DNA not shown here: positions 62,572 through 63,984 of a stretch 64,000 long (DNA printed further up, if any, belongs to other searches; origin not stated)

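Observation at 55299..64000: Candidate undescribed surface-protein modification system: a pilin-like Cys-rich protein flanked by glycosyltransferase, kinase-like, DegT, two radical-SAM/SPASM, PP-loop amidotransferase and deacetylase genes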

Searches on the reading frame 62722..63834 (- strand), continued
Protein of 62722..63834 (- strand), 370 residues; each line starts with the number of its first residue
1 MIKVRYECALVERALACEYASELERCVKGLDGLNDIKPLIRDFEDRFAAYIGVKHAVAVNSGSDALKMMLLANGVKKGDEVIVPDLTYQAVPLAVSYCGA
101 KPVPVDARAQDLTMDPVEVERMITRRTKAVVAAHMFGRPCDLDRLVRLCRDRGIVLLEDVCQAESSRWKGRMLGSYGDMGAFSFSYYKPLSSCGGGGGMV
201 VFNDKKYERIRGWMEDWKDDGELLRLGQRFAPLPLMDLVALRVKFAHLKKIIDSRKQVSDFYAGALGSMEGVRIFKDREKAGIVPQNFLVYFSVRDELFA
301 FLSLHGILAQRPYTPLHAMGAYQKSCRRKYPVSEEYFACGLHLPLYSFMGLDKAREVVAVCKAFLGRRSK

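Call 15: search_protein_families(library=ncbifam, proteins=[L009:3984-4880:+, L009:4877-5803:+, L009:5803-6978:+, L009:6956-7981:+, L009:7978-8985:+, L010:8982-10004:+, L009:2567-3832:-, L009:1561-2556:-, L009:550-1545:-], max_evalue=0.0001)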
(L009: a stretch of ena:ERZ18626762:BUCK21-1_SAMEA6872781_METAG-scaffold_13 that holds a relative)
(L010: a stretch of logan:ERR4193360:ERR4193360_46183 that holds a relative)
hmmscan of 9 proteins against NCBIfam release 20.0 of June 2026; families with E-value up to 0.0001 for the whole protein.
L009:3984-4880:+ (298 aa): 6 families
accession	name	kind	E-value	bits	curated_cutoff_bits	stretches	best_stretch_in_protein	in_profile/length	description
TIGR03573.1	WbuX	subfamily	5.7e-19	68.7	203.2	1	19-150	41-168/344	N-acetyl sugar amidotransferase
NF000848.1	PRK00074.1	equivalog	1.6e-05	23.7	400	1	25-104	201-282/512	glutamine-hydrolyzing GMP synthase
TIGR00884.1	guaA_Cterm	equivalog_domain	2.1e-05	24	338.75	1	26-103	5-83/310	glutamine-hydrolyzing GMP synthase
NF011259.0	PRK14665.1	equivalog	2.8e-05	23.2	364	1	38-151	6-121/360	tRNA 2-thiouridine(34) synthase MnmA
NF001138.1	PRK00143.1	equivalog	4.9e-05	22.4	284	1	40-150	2-120/345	tRNA 2-thiouridine(34) synthase MnmA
TIGR00268.2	TIGR00268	equivalog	8.9e-05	21.9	150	0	39-108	15-85/259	ATP-dependent sacrificial sulfur transferase LarE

L009:4877-5803:+ (308 aa): 15 families
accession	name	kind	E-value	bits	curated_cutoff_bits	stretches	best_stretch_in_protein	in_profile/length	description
TIGR00745.1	apbA_panE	subfamily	6.9e-41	140.5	141.35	1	5-290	1-292/305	2-dehydropantoate 2-reductase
NF005091.0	PRK06522.2-2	equivalog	5e-37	127.7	252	1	5-291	3-288/302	2-dehydropantoate 2-reductase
NF005089.0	PRK06522.1-4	subfamily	1.3e-21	77.4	223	2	155-294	177-312/326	2-dehydropantoate 2-reductase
NF005093.0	PRK06522.2-4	equivalog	1.1e-16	61.1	308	1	4-292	4-289/304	2-dehydropantoate 2-reductase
NF005092.1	PRK06522.2-3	equivalog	4.6e-15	55.6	500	1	6-288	3-283/296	2-dehydropantoate 2-reductase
NF004311.0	PRK05708.1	equivalog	6.2e-15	54.8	378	1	5-298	4-295/305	putative 2-dehydropantoate 2-reductase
NF006083.0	PRK08229.1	equivalog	9.8e-15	54.3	371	1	4-186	3-189/341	2-dehydropantoate 2-reductase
NF005088.0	PRK06522.1-2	subfamily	3.2e-14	52.7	371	1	6-290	3-292/308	2-dehydropantoate 2-reductase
NF004887.0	PRK06249.1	equivalog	7.1e-13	48.4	360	1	4-292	6-303/316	putative 2-dehydropantoate 2-reductase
NF009541.0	PRK12921.1-1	equivalog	1.2e-12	47.8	338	1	4-288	6-281/297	oxidoreductase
NF009542.0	PRK12921.1-4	equivalog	1.1e-11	44.6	288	1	5-294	3-277/286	oxidoreductase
NF009543.0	PRK12921.1-5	equivalog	7.3e-11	41.8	339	1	6-290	3-293/305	oxidoreductase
NF005087.0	PRK06522.1-1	equivalog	5.7e-10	38.8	351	1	5-288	2-277/296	2-dehydropantoate 2-reductase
NF005094.0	PRK06522.2-5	equivalog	1.3e-06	27.9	382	1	6-292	3-294/307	2-dehydropantoate 2-reductase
TIGR02356.1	adenyl_thiF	equivalog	8.7e-05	22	275.25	0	3-50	21-70/203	thiazole biosynthesis adenylyltransferase ThiF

L009:5803-6978:+ (391 aa): 7 families
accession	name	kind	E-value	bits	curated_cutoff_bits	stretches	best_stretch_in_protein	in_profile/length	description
TIGR02155.1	PA_CoA_ligase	equivalog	1.4e-18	66.6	646.3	1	30-326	44-354/422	phenylacetate--CoA ligase PaaK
NF045666.1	DVU1553_fam_AMP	equivalog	1e-16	60.9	300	1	32-278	59-313/331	DVU_1553 family AMP-dependent CoA ligase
NF041878.1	paak_haloarch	equivalog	1e-16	60.6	700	1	33-315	52-350/427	phenylacetate--CoA ligase PaaK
NF041217.1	BagE_FevW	exception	8.9e-13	48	800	1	64-276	76-292/424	bagremycin/ferroverdin synthetase BagE/FevW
TIGR03335.1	F390_ftsA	equivalog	4.4e-08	32.2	458.7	1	59-211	88-240/445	coenzyme F390 synthetase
NF053551.1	FlxY_rubin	equivalog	3.7e-07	29.2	520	1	191-340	218-372/424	flexirubin biosynthesis putative acyl-CoA ligase FlxY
TIGR02372.1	4_coum_CoA_lig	equivalog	8.2e-05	21.4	334.7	0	42-229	83-259/386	4-coumarate--CoA ligase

L009:6956-7981:+ (341 aa): 47 families (the best 25 are shown)
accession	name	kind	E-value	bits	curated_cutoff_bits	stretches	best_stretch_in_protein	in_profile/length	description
NF047865.1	rSAM_PapB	equivalog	5.8e-23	81.6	340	1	12-211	3-210/330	PapB family radical SAM/SPASM ranthipeptide maturase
NF041298.1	rSAM_mat_DynA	equivalog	5.7e-15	55.1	450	1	19-176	8-174/356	dynobactin maturation radical SAM/SPASM protein DynA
NF041707.1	rSAM_YhhB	equivalog_domain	3.5e-14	52.5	445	1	16-185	6-191/369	cyclophane-forming radical SAM/SPASM peptide maturase YhhB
TIGR04068.1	rSAM_ocin_clost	equivalog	1.5e-12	47.2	500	1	16-145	88-229/462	Cys-rich peptide radical SAM maturase CcpM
TIGR03977.1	rSAM_pair_HxsC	equivalog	2.2e-12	46.5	267.9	1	13-106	26-117/292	His-Xaa-Ser system radical SAM maturase HxsC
TIGR03978.1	rSAM_paired_1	equivalog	1.6e-11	43.7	370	1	16-152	87-232/466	His-Xaa-Ser system radical SAM maturase HxsB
TIGR04051.1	rSAM_NirJ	equivalog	2.2e-11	43.3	515.45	1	17-166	7-153/354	heme d1 biosynthesis radical SAM protein NirJ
NF038170.1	lachnocin_rSAM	equivalog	7.8e-11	41.5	550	1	8-146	72-221/440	lachnocin radical SAM maturase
TIGR04546.1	rSAM_ahbC_deAc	equivalog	8.3e-11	41.3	650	1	16-169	43-193/390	12,18-didecarboxysiroheme deacetylase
NF041718.1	rSAM_phane_AMC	equivalog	9.9e-11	41.2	425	1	19-184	13-183/362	cyclophane-forming radical SAM peptide maturase AmcB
NF045574.1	sacti_mat_StsB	exception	1.1e-10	40.9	625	1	7-185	91-265/466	StsB family radical SAM/SPASM domain sactipeptide maturase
TIGR04251.1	SCM_rSAM_ScmF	equivalog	1.4e-10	41.2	400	1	11-185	3-178/353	SynChlorMet cassette radical SAM/SPASM protein ScmF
TIGR04054.1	rSAM_NirJ1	equivalog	3.2e-10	39.2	650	1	16-165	40-186/387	putative heme d1 biosynthesis radical SAM protein NirJ1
TIGR04163.1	rSAM_cobopep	equivalog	6.8e-10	38.3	375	1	8-146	60-206/428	peptide-modifying radical SAM enzyme CbpB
TIGR04250.1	SCM_rSAM_ScmE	equivalog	1e-09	37.8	400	1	13-192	4-182/358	SynChlorMet cassette radical SAM/SPASM protein ScmE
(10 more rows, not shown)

L009:7978-8985:+ (335 aa): 28 families (the best 25 are shown)
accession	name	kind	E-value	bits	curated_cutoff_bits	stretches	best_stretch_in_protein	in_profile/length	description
TIGR04317.1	W_rSAM_matur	equivalog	6.6e-23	81.4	380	1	33-207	8-180/349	tungsten cofactor oxidoreductase radical SAM maturase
TIGR02668.1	moaA_archaeal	equivalog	8.7e-15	54.5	325.25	1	32-188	13-163/303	GTP 3',8-cyclase MoaA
TIGR02666.1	moaA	equivalog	3.2e-14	52.6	284.05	1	33-167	14-153/336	GTP 3',8-cyclase MoaA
NF050035.1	rSAM_WgK_link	exception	1.5e-13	50.5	650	1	24-165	4-144/367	radical SAM/SPASM peptide maturase WgkB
NF001199.0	PRK00164.2-1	equivalog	1.8e-13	50.3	231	1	32-163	15-144/308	GTP 3',8-cyclase MoaA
TIGR04311.1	rSAM_Geo_metal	subfamily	3.3e-12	46.2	400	1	31-217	5-191/423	radical SAM/SPASM family putative metalloenzyme maturase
TIGR04251.1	SCM_rSAM_ScmF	equivalog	7.2e-12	45.3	400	1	34-204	9-175/353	SynChlorMet cassette radical SAM/SPASM protein ScmF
TIGR02109.1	PQQ_syn_pqqE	equivalog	2.4e-11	43.2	381.35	1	31-207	9-178/358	pyrroloquinoline quinone biosynthesis protein PqqE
NF033640.1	N_Twi_rSAM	subfamily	2.1e-10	40.2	170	0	22-148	103-248/398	twitch domain-containing radical SAM protein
TIGR04321.1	spiroSPASM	subfamily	2.2e-09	36.5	250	1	28-166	230-378/510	spiro-SPASM protein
NF038283.1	viperin_w_prok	equivalog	3e-09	36.5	180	1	34-200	7-177/281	viperin family antiviral radical SAM protein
TIGR04250.1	SCM_rSAM_ScmE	equivalog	6e-09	35.3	400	1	28-165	2-138/358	SynChlorMet cassette radical SAM/SPASM protein ScmE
TIGR03962.1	mycofact_rSAM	equivalog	9.2e-09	34.9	265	1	33-204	16-179/339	mycofactocin radical SAM maturase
TIGR02495.1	NrdG2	equivalog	1.8e-08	33.9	131.15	1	38-168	25-151/193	anaerobic ribonucleoside-triphosphate reductase activating protein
TIGR04054.1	rSAM_NirJ1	equivalog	2.1e-08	33.2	650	1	27-131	35-134/387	putative heme d1 biosynthesis radical SAM protein NirJ1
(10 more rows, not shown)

L010:8982-10004:+ (340 aa): 45 families (the best 25 are shown)
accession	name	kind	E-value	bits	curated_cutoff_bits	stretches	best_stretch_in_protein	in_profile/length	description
NF047865.1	rSAM_PapB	equivalog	3.5e-26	92.2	340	1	15-208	5-210/330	PapB family radical SAM/SPASM ranthipeptide maturase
NF041718.1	rSAM_phane_AMC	equivalog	7.8e-17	61.3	425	1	16-183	9-185/362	cyclophane-forming radical SAM peptide maturase AmcB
TIGR03978.1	rSAM_paired_1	equivalog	9.4e-14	51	370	1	13-181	82-265/466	His-Xaa-Ser system radical SAM maturase HxsB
TIGR04068.1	rSAM_ocin_clost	equivalog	1.7e-13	50.3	500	1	10-153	81-240/462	Cys-rich peptide radical SAM maturase CcpM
NF040492.1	not_ScfB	exception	1.2e-12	47.5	855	1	14-196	96-295/450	ScfB-related radical SAM/SPASM orphan maturase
NF041298.1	rSAM_mat_DynA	equivalog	7.2e-12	44.9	450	1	20-175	8-176/356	dynobactin maturation radical SAM/SPASM protein DynA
NF035951.1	rSAM_RumMC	equivalog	1.1e-11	44.1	720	1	11-127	110-239/510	RumMC family radical SAM sactipeptide maturase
TIGR03974.1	rSAM_six_Cys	equivalog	2e-11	43.5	425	1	10-189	94-289/451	thioether cross-link-forming SCIFF peptide maturase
TIGR04163.1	rSAM_cobopep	equivalog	2.4e-11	43.1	375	1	14-173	65-235/428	peptide-modifying radical SAM enzyme CbpB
TIGR04250.1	SCM_rSAM_ScmE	equivalog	3e-11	42.8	400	1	18-174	8-166/358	SynChlorMet cassette radical SAM/SPASM protein ScmE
TIGR03942.1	sulfatase_rSAM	equivalog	3.5e-11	42.8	349.45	1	21-186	9-189/363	anaerobic sulfatase maturase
TIGR04115.1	rSAM_Cxxx_rpt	equivalog_domain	7.5e-11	42.1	350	1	17-208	6-218/359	radical SAM peptide maturase, CXXX-repeat target family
NF038170.1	lachnocin_rSAM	equivalog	7.7e-11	41.5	550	1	12-123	75-199/440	lachnocin radical SAM maturase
TIGR03977.1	rSAM_pair_HxsC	equivalog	1.3e-10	40.7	267.9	1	13-102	25-115/292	His-Xaa-Ser system radical SAM maturase HxsC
TIGR04084.1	rSAM_AF0577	subfamily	5.2e-10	38.8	225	1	17-181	1-159/347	TIGR04084 family radical SAM/SPASM domain-containing protein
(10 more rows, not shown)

L009:2567-3832:- (421 aa): 24 families
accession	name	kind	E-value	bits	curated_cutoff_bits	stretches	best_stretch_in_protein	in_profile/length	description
TIGR04479.1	bcpD_PhpK_rSAM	subfamily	8.4e-35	120.1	600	1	141-360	191-411/504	PhpK family radical SAM P-methyltransferase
TIGR04072.2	rSAM_ladder_B12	equivalog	1e-33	116.6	360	1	34-393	22-384/443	lipid biosynthesis B12-binding/radical SAM protein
NF050148.1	rSAM_ApyD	equivalog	7e-33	113.9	750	1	89-380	90-392/645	RiPP biosynthesis radical SAM protein ApyD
TIGR03471.1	HpnJ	equivalog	5.7e-31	107.9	577.6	1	89-392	84-398/472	hopanoid biosynthesis associated radical SAM protein HpnJ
TIGR04014.1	B12_SAM_MJ_0865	equivalog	1e-29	103.6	360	1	86-381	49-358/434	methyl-coenzyme M reductase glutamine C-methyltransferase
TIGR04013.1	B12_SAM_MJ_1487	hypoth_equivalog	6.5e-26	91.1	251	1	72-378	42-354/382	TIGR04013 family B12-binding domain/radical SAM domain-containing protein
TIGR02026.1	BchE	equivalog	1e-23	84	481.35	1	87-394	77-400/497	magnesium-protoporphyrin IX monomethyl ester anaerobic oxidative cyclase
NF033070.1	rSAM_AprD4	equivalog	2.4e-21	76.1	500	1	165-378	163-387/456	AprD4 family radical SAM diol-dehydratase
TIGR04385.1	B12_rSAM_cofa1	equivalog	2e-20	73.4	450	1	184-364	190-370/438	B12 lower ligand biosynthesis radical SAM protein BzaD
NF038361.1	rSAM_Sden_1168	equivalog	7.3e-17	61.1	575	1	185-397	278-489/560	Sden_1168 family B12-binding radical SAM P-methyltransferase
TIGR04367.1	HpnR_B12_rSAM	equivalog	1.4e-15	56.8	650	1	80-339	68-334/490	hopanoid C-3 methylase HpnR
TIGR04295.1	B12_rSAM_oligo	hypoth_equivalog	2.7e-15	56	400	1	94-302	92-305/422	TIGR04295 family B12-binding domain-containing radical SAM protein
NF040542.1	rSAM_RCCLKC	equivalog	3.5e-15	56.1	450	1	87-333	63-325/423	arsinothricin biosynthesis radical SAM protein ArsL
NF045585.1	rSAM_slr0320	equivalog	4.2e-15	55.2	775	1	180-331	226-380/511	photosystem II high light acclimation radical SAM protein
TIGR03975.1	rSAM_ocin_1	subfamily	6.5e-14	51.3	281.85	1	41-357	98-429/606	RiPP maturation radical SAM C-methyltransferase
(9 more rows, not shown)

L009:1561-2556:- (331 aa): 34 families (the best 25 are shown)
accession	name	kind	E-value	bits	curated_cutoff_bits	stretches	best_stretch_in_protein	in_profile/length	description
TIGR04317.1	W_rSAM_matur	equivalog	5.4e-22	78.4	380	1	31-218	6-191/349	tungsten cofactor oxidoreductase radical SAM maturase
TIGR04250.1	SCM_rSAM_ScmE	equivalog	7.4e-15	54.7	400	1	28-198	2-165/358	SynChlorMet cassette radical SAM/SPASM protein ScmE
NF050035.1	rSAM_WgK_link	exception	1.4e-14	53.9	650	1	24-170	4-149/367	radical SAM/SPASM peptide maturase WgkB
TIGR04251.1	SCM_rSAM_ScmF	equivalog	2e-14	53.8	400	1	31-219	6-190/353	SynChlorMet cassette radical SAM/SPASM protein ScmF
TIGR04321.1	spiroSPASM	subfamily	8.2e-14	51.1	250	1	27-167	229-379/510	spiro-SPASM protein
NF033640.1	N_Twi_rSAM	subfamily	4.9e-13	48.9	170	1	28-215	110-314/398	twitch domain-containing radical SAM protein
TIGR02666.1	moaA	equivalog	2.6e-12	46.4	284.05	1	33-168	14-154/336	GTP 3',8-cyclase MoaA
TIGR04054.1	rSAM_NirJ1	equivalog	4e-12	45.4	650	1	27-208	35-207/387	putative heme d1 biosynthesis radical SAM protein NirJ1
NF038283.1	viperin_w_prok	equivalog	9.3e-11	41.4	180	1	30-122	3-97/281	viperin family antiviral radical SAM protein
TIGR04082.1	rSAM_for_selen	equivalog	1.4e-10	40.6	350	1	25-165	193-332/516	thio(seleno)oxazole modification radical SAM maturase SbtM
TIGR02668.1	moaA_archaeal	equivalog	1.5e-10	40.6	325.25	1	31-163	12-142/303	GTP 3',8-cyclase MoaA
TIGR03962.1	mycofact_rSAM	equivalog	4.1e-10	39.4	265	1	31-204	14-179/339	mycofactocin radical SAM maturase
TIGR04311.1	rSAM_Geo_metal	subfamily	5.4e-10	38.9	400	1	28-188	2-164/423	radical SAM/SPASM family putative metalloenzyme maturase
TIGR04546.1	rSAM_ahbC_deAc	equivalog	1.8e-09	36.9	650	1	30-208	40-210/390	12,18-didecarboxysiroheme deacetylase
NF001199.0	PRK00164.2-1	equivalog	2.3e-09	36.9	231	1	32-164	15-145/308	GTP 3',8-cyclase MoaA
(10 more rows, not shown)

L009:550-1545:- (331 aa): 31 families (the best 25 are shown)
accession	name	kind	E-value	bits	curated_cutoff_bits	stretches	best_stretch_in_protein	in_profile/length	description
TIGR04317.1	W_rSAM_matur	equivalog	2.1e-24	86.3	380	1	31-211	6-184/349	tungsten cofactor oxidoreductase radical SAM maturase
TIGR04251.1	SCM_rSAM_ScmF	equivalog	6e-16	58.8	400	1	31-215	6-186/353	SynChlorMet cassette radical SAM/SPASM protein ScmF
TIGR04250.1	SCM_rSAM_ScmE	equivalog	3.1e-15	55.9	400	1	28-196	2-163/358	SynChlorMet cassette radical SAM/SPASM protein ScmE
NF033640.1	N_Twi_rSAM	subfamily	1.1e-14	54.4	170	1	26-202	108-299/398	twitch domain-containing radical SAM protein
NF050035.1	rSAM_WgK_link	exception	9.7e-13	47.8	650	1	24-195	4-174/367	radical SAM/SPASM peptide maturase WgkB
TIGR02666.1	moaA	equivalog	3.3e-12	46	284.05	1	33-168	14-154/336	GTP 3',8-cyclase MoaA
NF038283.1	viperin_w_prok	equivalog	7.9e-11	41.6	180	1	30-125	3-100/281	viperin family antiviral radical SAM protein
TIGR04311.1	rSAM_Geo_metal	subfamily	9.9e-11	41.3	400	1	29-205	3-181/423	radical SAM/SPASM family putative metalloenzyme maturase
NF001199.0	PRK00164.2-1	equivalog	1.1e-10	41.2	231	1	32-166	15-147/308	GTP 3',8-cyclase MoaA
TIGR04321.1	spiroSPASM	subfamily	1.8e-10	40.1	250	1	22-167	224-379/510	spiro-SPASM protein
TIGR02668.1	moaA_archaeal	equivalog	2.2e-10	40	325.25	1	31-165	12-144/303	GTP 3',8-cyclase MoaA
TIGR02109.1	PQQ_syn_pqqE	equivalog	9.9e-10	37.9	381.35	1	29-212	7-183/358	pyrroloquinoline quinone biosynthesis protein PqqE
TIGR04082.1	rSAM_for_selen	equivalog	1.7e-08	33.7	350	1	32-167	202-334/516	thio(seleno)oxazole modification radical SAM maturase SbtM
TIGR02495.1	NrdG2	equivalog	1.8e-08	33.9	131.15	1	38-166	25-152/193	anaerobic ribonucleoside-triphosphate reductase activating protein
TIGR04340.1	rSAM_ACGX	hypoth_equivalog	1.9e-08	33.9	400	1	32-118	6-93/341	radical SAM/SPASM domain protein, ACGX system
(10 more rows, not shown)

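Call 61: search_solved_structures(query=window:62722-63834:-, max_evalue=1e-20)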
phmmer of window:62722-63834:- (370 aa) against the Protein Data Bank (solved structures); distinct sequences matched with E-value up to 1e-20: 49.
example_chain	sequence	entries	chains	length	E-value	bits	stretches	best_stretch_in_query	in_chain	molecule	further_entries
2oga_A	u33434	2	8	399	1.3e-46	162.4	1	35-358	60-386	Transaminase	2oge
3frk_A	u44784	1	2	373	3.2e-45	157.9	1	41-352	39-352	QdtB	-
7b0d_A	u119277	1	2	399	2.1e-44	155.1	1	40-359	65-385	Glutamine--scyllo-inositol transaminase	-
7b0m_AAA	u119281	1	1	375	2.2e-44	155.1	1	24-353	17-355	Sugar aminotransferase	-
3bn1_A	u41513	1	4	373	4.2e-42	147.6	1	34-349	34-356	Perosamine synthetase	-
3dr7_A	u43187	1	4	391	5e-42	147.3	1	34-349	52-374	Putative perosamine synthetase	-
3dr4_A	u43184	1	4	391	1.4e-41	145.9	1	34-349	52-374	Putative perosamine synthetase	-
5u1z_A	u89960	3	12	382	2.8e-37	131.7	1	41-353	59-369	Putative aminotransferase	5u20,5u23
5u21_A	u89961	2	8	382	1.6e-36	129.2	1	41-353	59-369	Putative aminotransferase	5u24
7n63_A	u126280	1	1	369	1.9e-36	129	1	41-365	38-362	Putative aminotransferase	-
8gyh_B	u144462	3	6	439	2.2e-35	125.5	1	24-212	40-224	DegT/DnrJ/EryC1/StrS family aminotransferase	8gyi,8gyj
5k8b_A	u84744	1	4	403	2.3e-32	115.6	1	38-213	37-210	8-amino-3,8-dideoxy-alpha-D-manno-octulosonate transaminase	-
1b9h_A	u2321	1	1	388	6e-32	114.2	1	40-210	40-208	PROTEIN (3-AMINO-5-HYDROXYBENZOIC ACID SYNTHASE)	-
1b9i_A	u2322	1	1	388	6e-32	114.2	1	40-210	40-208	PROTEIN (3-AMINO-5-HYDROXYBENZOIC ACID SYNTHASE)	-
3nyu_A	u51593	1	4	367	4.4e-31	111.3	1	36-361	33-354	Aminotransferase WbpE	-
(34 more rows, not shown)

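Call 65: search_protein_families(library=pfam, proteins=[L009:1-500:-], max_evalue=1)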
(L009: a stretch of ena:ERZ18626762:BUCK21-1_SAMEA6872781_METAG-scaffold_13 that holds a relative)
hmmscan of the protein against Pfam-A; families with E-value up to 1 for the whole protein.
L009:1-500:- (166 aa): 3 families
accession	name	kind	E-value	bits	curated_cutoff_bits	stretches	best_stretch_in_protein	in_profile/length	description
PF01478.23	Peptidase_A24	-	1.3e-05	26.1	26.5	1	14-124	2-103/104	Type IV leader peptidase family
PF02109.21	DAD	-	0.081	13.7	27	1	29-79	19-68/109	DAD family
PF07301.16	DUF1453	-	0.14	12.6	24.6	1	6-57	28-80/145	CcdC protein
